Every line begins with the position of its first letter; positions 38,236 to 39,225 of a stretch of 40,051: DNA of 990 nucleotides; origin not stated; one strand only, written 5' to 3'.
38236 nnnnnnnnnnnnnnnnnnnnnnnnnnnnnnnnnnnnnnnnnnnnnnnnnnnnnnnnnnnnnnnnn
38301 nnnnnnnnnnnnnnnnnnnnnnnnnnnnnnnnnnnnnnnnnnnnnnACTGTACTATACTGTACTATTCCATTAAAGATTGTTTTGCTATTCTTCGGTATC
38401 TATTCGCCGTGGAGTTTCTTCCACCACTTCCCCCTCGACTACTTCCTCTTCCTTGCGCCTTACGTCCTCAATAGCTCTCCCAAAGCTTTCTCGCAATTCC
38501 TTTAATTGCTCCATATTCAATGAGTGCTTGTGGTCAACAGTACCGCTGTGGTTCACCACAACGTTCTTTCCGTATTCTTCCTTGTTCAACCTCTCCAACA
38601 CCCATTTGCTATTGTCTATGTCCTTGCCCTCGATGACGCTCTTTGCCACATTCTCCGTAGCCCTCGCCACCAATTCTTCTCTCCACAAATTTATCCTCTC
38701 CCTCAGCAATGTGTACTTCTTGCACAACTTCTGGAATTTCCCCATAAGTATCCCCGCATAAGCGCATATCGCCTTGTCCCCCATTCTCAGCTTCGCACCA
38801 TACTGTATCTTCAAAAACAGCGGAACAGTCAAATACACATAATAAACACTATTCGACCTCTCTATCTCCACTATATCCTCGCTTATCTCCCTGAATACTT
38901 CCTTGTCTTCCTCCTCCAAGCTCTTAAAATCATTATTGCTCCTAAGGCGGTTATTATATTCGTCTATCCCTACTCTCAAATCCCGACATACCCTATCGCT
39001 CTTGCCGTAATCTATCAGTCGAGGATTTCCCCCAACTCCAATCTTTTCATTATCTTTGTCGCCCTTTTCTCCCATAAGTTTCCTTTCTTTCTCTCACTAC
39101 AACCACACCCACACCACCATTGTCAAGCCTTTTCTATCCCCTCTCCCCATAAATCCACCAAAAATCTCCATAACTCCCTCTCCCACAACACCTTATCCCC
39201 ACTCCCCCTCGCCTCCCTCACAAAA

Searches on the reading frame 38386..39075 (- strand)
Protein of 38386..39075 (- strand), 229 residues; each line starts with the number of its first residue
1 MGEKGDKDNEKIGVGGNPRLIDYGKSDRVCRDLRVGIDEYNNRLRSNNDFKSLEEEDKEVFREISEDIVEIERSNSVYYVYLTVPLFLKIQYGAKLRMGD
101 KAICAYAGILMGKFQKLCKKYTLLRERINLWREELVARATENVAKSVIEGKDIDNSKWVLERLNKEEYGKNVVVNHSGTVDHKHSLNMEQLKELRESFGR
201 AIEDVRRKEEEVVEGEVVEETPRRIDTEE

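Call 13: find_related_loci(query=window:38386-39075:-, collection=viral_contigs, flank=4000)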
Query window:38386-39075:- (229 aa) in viral_contigs; peptide patterns used: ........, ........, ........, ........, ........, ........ (x = any residue, [..] = any of these).
14 stretches matched a pattern, but none encodes a relative of the query by tblastn (E <= 1e-3).

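Call 14: search_protein_families(library=pfam, proteins=[window:38386-39075:-])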
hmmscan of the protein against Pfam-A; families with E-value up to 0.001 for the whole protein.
window:38386-39075:- (229 aa): 0 families

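Call 16: find_encoding_contigs(protein=window:38386-39075:-, flank=3000, max_places=10)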
Protein window:38386-39075:- (229 aa): 24 contigs read that carry it; 7 places shown.
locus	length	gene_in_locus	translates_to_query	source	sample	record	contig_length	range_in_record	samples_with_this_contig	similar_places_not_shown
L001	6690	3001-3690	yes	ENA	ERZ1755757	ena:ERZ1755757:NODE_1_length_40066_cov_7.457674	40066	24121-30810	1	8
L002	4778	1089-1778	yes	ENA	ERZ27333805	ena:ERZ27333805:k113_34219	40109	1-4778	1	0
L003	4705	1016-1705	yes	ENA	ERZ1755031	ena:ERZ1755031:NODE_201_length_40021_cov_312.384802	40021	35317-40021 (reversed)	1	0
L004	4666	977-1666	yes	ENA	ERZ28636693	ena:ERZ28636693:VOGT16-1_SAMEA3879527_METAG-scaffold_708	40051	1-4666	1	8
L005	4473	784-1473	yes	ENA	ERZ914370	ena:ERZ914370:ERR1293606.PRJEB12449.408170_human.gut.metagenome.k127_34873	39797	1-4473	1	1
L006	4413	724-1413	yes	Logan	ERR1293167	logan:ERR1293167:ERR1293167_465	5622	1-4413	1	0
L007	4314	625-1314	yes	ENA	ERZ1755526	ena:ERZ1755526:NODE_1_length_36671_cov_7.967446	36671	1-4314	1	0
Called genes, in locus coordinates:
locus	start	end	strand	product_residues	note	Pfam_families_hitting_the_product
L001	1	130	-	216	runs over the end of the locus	PF03104:DNA_pol_B_exo1, PF13482:RNase_H_2, PF10108:DNA_pol_B_exo2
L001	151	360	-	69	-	-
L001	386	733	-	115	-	-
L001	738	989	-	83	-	-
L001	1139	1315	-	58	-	-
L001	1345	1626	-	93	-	-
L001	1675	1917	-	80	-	-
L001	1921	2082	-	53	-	-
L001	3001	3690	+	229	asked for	-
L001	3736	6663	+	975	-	-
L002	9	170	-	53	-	-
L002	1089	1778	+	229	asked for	-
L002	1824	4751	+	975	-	-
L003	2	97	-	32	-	?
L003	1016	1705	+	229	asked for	-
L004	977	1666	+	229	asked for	-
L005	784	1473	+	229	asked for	-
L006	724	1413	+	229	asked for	-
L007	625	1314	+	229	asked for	-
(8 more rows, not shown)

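Call 17: find_homologous_proteins(query=window:38386-39075:-)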
Query window:38386-39075:- (229 aa): 6 proteins with E <= 0.001 among 349 candidates.
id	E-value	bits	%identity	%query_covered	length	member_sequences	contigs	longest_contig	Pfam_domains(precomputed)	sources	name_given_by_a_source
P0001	1.7e-136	471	95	100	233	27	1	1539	-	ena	-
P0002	5.8e-115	401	81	100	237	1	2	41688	-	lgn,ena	-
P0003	4.2e-113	395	76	100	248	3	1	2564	-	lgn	-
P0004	6.2e-104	365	77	96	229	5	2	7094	-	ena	-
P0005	2.7e-43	166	48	75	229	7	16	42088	-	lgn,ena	-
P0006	3.8e-43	166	51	74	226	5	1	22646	-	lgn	-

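Call 18: find_encoding_contigs(protein=P0002, flank=3000, max_places=4)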
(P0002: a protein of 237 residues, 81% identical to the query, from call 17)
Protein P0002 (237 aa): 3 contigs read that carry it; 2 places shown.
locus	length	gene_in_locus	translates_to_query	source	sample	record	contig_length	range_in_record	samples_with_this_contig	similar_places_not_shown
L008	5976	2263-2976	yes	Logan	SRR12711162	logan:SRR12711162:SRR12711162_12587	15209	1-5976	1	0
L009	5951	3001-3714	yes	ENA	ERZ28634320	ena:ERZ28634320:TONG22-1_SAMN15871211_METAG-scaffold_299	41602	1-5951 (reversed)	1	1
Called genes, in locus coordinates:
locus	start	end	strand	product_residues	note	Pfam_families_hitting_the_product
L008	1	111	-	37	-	?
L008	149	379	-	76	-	-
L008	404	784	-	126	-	-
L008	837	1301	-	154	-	-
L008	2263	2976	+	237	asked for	-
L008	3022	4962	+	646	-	-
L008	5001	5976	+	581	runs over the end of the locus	PF06381:Phage_portal_3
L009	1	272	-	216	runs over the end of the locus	PF13482:RNase_H_2 (weak), PF10108:DNA_pol_B_exo2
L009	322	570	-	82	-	-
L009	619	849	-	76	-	-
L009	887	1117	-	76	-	-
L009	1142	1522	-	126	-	-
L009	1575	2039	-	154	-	-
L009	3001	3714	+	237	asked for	-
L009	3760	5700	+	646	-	-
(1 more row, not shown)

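Call 19: find_encoding_contigs(protein=P0005, flank=3000, max_places=6)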
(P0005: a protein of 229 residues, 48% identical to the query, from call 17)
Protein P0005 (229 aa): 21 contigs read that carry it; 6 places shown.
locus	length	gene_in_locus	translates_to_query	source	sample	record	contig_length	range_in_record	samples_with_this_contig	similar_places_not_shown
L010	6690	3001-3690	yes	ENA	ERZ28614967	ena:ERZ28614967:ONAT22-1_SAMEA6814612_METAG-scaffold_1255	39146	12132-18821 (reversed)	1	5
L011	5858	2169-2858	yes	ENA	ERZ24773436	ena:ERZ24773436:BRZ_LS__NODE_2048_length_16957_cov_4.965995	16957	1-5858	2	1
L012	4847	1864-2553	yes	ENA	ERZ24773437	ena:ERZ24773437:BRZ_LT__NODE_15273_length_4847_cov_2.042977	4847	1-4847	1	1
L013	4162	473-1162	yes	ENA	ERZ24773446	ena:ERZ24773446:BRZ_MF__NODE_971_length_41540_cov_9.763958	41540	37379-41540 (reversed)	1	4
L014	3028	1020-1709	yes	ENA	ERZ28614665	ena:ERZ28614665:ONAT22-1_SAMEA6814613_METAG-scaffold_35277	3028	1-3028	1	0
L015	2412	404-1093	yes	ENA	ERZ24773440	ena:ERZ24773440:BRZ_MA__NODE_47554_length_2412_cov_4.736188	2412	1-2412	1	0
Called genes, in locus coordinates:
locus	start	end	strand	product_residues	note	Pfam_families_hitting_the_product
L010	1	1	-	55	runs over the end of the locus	PF15919:HicB_lk_antitox (weak), PF01402:RHH_1 (faint)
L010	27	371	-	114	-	-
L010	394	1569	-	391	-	PF10926:DUF2800, PF12705:PDDEXK_1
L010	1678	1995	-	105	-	-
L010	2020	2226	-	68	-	-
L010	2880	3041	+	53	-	-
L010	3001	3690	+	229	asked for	-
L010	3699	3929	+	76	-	-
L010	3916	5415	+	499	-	PF17289:Terminase_6C (faint)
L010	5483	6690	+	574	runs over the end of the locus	PF06381:Phage_portal_3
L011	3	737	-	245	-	?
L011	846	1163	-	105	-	-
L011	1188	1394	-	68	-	-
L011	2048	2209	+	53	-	-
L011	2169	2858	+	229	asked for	-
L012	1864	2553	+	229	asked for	-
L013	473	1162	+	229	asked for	-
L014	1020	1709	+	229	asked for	-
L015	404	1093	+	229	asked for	-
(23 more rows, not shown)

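Call 20: find_encoding_contigs(protein=P0006, flank=3000, max_places=4)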
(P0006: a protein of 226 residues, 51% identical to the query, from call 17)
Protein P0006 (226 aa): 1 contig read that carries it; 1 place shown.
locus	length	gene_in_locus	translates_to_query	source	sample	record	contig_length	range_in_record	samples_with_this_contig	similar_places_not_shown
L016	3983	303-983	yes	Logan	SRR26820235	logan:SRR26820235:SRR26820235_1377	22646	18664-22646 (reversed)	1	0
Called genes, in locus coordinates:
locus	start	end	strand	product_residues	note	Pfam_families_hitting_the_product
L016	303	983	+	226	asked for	-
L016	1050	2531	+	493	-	-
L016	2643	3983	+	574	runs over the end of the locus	PF06381:Phage_portal_3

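Call 21: find_encoding_contigs(protein=P0004, flank=3000, max_places=4)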
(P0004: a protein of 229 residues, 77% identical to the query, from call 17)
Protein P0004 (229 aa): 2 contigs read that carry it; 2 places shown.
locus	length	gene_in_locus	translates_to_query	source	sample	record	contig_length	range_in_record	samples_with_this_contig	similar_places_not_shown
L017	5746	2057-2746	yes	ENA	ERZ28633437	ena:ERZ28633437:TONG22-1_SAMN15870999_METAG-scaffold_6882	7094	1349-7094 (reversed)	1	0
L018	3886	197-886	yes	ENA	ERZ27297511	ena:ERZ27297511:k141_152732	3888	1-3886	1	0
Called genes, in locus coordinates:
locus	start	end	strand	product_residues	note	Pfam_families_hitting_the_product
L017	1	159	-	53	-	?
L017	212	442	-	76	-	-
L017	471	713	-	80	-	-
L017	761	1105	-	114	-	PF23790:Kyano_Gp96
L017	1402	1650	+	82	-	-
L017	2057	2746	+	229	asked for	-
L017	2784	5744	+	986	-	PF17289:Terminase_6C (faint), PF14528:LAGLIDADG_3 (weak)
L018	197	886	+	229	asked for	-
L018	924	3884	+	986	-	PF17289:Terminase_6C (faint), PF14528:LAGLIDADG_3 (weak)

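Call 27: find_encoding_contigs(protein=P0003, flank=3000, max_places=4)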
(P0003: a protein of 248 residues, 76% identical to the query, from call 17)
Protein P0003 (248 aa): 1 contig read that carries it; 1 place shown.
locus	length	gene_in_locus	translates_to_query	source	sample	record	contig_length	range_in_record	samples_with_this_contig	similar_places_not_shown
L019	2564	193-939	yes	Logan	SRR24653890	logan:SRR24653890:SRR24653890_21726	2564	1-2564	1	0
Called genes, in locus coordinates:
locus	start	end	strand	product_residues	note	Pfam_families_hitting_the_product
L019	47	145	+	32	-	-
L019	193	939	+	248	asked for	-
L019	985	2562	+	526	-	?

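Call 28: find_encoding_contigs(protein=P0001, flank=3000, max_places=4)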
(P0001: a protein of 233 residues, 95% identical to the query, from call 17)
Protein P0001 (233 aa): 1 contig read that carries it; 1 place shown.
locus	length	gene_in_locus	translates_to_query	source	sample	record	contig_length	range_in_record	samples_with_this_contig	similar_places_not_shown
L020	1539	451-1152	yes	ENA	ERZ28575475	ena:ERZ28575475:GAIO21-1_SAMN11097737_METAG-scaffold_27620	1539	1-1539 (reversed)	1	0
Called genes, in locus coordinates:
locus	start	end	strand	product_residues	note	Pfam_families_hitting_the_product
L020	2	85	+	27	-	?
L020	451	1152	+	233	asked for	-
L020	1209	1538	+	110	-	?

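Call 42: search_protein_families(library=phrogs, proteins=[window:38386-39075:-], max_evalue=0.001)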
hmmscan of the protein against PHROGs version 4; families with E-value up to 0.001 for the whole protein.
window:38386-39075:- (229 aa): 2 families
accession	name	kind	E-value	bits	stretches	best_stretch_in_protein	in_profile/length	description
phrog_4102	-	head and packaging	2.2e-07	32.2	1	101-190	34-136/166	terminase small subunit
phrog_1482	-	head and packaging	7.8e-05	23.3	1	152-194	97-139/147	terminase small subunit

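Call 44: find_related_loci(query=A3, collection=genome_contigs, flank=3000)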
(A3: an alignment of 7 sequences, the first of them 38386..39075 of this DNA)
Query A3 (229 aa) in genome_contigs; peptide patterns used: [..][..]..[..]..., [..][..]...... (x = any residue, [..] = any of these).
555 stretches matched a pattern, but none encodes a relative of the query by tblastn (E <= 1e-3).
